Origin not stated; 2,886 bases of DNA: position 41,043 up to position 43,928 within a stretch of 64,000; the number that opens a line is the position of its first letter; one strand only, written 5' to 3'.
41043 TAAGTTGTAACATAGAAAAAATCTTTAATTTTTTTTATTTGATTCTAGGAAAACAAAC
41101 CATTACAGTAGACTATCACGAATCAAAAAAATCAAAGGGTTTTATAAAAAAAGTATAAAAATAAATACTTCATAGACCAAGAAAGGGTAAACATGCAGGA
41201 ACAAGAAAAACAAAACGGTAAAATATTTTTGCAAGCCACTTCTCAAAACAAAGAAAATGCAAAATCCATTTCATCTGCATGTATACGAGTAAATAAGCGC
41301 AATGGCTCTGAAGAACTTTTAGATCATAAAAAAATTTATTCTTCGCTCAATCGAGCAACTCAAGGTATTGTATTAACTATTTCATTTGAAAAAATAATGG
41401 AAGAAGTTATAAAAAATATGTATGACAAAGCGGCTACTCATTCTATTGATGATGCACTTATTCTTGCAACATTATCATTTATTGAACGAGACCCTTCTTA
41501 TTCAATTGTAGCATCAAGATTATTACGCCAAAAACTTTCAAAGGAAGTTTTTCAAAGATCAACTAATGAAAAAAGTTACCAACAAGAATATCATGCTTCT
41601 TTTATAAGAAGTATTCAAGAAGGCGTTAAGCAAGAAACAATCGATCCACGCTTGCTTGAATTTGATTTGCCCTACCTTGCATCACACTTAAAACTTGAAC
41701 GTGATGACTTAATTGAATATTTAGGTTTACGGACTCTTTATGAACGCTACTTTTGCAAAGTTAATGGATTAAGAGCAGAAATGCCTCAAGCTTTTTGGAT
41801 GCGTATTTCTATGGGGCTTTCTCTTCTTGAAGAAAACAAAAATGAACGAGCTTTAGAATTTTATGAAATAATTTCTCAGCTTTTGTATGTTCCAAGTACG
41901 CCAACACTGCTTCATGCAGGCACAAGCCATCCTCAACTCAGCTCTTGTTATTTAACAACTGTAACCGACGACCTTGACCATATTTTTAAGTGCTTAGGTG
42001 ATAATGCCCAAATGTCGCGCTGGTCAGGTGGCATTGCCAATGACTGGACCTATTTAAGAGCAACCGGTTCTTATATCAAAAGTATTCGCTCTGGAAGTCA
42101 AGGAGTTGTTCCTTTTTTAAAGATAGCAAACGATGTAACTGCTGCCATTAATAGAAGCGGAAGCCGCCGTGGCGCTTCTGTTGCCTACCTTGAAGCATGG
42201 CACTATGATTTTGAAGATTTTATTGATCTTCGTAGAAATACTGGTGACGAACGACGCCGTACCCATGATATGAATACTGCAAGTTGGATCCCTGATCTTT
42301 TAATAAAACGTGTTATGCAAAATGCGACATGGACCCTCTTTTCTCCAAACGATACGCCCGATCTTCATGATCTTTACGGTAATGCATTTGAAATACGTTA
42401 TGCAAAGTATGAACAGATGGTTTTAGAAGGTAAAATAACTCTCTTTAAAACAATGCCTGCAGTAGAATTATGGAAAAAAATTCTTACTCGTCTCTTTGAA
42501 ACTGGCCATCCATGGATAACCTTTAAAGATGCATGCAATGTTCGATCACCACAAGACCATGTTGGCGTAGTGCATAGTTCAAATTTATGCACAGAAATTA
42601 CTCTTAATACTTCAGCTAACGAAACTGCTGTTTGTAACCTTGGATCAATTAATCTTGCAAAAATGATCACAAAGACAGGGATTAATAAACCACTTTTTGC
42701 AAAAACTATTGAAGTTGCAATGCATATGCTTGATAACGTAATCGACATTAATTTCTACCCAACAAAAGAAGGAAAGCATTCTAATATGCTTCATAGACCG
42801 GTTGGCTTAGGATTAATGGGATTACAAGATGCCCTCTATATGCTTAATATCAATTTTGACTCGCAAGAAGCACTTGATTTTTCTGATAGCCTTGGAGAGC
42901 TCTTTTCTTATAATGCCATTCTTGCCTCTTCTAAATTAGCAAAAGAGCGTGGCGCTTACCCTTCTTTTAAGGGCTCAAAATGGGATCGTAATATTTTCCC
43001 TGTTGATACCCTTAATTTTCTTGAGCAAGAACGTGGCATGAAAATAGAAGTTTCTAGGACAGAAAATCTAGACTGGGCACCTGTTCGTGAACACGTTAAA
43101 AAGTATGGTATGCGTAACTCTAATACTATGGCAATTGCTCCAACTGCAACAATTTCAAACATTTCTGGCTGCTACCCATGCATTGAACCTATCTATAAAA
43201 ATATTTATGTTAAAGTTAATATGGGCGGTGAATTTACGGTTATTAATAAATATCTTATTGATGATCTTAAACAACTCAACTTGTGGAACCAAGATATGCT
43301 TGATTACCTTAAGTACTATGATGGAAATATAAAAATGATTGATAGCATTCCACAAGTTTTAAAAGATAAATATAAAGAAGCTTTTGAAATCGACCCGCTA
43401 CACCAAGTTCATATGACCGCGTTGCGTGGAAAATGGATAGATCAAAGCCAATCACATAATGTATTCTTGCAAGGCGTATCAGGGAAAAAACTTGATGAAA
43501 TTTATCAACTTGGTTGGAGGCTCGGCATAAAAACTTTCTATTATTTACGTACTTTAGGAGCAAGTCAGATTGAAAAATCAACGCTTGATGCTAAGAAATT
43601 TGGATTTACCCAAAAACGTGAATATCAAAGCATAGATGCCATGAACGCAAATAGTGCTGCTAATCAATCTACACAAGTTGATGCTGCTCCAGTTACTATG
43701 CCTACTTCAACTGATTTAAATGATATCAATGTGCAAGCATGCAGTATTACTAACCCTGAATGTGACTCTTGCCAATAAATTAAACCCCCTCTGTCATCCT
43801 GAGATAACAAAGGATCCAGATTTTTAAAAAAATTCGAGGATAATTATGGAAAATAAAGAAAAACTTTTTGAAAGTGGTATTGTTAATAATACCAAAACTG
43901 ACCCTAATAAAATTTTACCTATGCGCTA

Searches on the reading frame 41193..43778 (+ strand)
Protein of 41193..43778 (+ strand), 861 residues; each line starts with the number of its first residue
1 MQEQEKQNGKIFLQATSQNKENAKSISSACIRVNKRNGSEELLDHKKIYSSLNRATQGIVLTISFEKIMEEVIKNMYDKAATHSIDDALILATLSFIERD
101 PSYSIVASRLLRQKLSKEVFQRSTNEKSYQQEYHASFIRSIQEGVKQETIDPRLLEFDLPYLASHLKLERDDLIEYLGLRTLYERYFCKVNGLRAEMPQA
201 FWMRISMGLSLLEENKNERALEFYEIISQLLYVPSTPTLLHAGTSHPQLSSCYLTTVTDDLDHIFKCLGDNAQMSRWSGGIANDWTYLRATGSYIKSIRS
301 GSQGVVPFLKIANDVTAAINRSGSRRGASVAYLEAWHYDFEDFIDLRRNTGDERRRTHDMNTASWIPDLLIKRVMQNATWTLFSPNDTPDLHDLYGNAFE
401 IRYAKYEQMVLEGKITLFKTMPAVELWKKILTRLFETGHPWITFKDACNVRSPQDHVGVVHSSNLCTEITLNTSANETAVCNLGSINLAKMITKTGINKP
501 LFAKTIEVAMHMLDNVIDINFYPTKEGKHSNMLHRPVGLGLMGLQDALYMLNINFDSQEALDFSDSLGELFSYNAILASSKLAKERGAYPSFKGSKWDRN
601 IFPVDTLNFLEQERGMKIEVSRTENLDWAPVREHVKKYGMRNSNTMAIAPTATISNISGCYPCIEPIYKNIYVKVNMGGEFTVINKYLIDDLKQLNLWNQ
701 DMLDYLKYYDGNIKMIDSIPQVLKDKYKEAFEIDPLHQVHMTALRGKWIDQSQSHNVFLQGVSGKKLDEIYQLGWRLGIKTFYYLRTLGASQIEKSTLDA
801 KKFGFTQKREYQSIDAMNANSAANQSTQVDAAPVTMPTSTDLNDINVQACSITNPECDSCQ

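Call 37: search_protein_families(library=pfam, proteins=[window:41193-43778:+], max_evalue=0.00001)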
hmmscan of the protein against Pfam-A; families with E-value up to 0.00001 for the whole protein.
window:41193-43778:+ (861 aa): 3 families
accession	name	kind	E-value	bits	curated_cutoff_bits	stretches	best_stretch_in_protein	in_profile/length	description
PF02867.20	Ribonuc_red_lgC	-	1.5e-182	608.4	23.9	1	250-785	1-523/523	Ribonucleotide reductase, barrel domain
PF00317.26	Ribonuc_red_lgN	-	4.5e-19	68.7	28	1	175-246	4-76/77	Ribonucleotide reductase, all-alpha domain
PF03477.21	ATP-cone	-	2.6e-07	31.5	25.8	1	32-117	2-87/88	ATP cone domain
